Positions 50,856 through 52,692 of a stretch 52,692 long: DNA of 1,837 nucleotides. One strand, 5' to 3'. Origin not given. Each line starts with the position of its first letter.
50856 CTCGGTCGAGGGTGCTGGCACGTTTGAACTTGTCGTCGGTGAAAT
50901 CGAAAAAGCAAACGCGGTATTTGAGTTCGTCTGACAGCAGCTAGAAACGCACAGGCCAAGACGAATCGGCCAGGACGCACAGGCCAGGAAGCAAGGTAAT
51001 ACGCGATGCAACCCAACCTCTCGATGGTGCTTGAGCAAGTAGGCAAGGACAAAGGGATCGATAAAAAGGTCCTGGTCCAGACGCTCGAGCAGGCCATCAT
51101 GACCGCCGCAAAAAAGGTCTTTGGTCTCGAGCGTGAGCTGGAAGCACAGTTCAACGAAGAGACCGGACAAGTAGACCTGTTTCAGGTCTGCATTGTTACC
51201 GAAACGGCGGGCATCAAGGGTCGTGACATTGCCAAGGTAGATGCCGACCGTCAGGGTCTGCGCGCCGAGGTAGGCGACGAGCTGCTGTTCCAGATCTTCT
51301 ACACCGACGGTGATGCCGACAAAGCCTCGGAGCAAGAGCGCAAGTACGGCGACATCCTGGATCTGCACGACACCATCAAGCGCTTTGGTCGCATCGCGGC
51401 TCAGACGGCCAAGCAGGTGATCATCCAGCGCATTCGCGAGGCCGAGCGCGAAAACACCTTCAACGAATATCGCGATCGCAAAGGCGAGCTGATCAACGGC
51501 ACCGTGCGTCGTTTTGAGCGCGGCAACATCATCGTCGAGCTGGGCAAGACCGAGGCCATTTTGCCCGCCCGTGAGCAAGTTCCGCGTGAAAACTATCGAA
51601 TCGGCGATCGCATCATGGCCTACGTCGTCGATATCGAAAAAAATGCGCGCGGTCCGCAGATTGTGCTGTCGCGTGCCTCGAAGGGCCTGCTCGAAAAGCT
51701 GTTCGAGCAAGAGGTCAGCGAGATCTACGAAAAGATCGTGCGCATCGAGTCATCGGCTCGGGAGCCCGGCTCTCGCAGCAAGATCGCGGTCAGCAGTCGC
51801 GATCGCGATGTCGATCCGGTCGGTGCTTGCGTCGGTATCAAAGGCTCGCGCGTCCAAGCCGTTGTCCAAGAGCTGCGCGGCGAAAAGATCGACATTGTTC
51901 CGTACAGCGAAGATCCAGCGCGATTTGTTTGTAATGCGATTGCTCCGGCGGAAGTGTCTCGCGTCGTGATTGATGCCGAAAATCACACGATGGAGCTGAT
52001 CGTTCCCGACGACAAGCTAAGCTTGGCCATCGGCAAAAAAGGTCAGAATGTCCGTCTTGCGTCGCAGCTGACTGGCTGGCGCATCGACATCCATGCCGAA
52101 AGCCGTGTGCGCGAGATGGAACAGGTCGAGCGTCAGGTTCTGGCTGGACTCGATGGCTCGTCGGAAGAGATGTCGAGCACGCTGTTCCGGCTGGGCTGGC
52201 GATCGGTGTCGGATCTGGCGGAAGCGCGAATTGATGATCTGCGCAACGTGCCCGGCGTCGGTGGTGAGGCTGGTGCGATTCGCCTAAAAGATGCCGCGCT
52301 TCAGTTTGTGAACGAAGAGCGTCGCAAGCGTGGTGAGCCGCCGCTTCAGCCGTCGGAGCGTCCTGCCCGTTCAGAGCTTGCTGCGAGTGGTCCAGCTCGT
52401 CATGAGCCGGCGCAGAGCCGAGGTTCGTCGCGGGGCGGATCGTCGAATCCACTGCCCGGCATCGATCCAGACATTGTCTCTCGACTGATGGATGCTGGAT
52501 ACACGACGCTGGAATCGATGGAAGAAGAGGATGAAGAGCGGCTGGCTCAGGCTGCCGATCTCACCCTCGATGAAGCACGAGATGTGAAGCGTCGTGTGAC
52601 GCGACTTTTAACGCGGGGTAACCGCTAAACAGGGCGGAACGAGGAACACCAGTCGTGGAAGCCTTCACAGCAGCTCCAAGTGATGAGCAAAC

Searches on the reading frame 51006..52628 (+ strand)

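Call 46: search_protein_families(library=pfam, proteins=[window:51006-52628:+], max_evalue=0.0001)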
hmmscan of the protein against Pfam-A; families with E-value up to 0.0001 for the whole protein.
window:51006-52628:+ (540 aa): 5 families
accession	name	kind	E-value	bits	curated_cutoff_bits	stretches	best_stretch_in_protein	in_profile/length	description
PF13184.12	KH_5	-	2e-31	108.4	27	1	254-322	1-69/69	NusA-like KH domain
PF08529.16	NusA_N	-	1.2e-24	87.2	23.8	1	5-149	2-119/119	NusA N-terminal domain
PF14520.12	HHH_5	-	2.1e-10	41.4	27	0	483-525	7-49/57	Helix-hairpin-helix domain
PF00575.29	S1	-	2.7e-08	34.5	22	1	157-218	2-70/74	S1 RNA binding domain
PF00013.35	KH_1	-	3.4e-05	24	21.5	0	328-366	1-40/66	KH domain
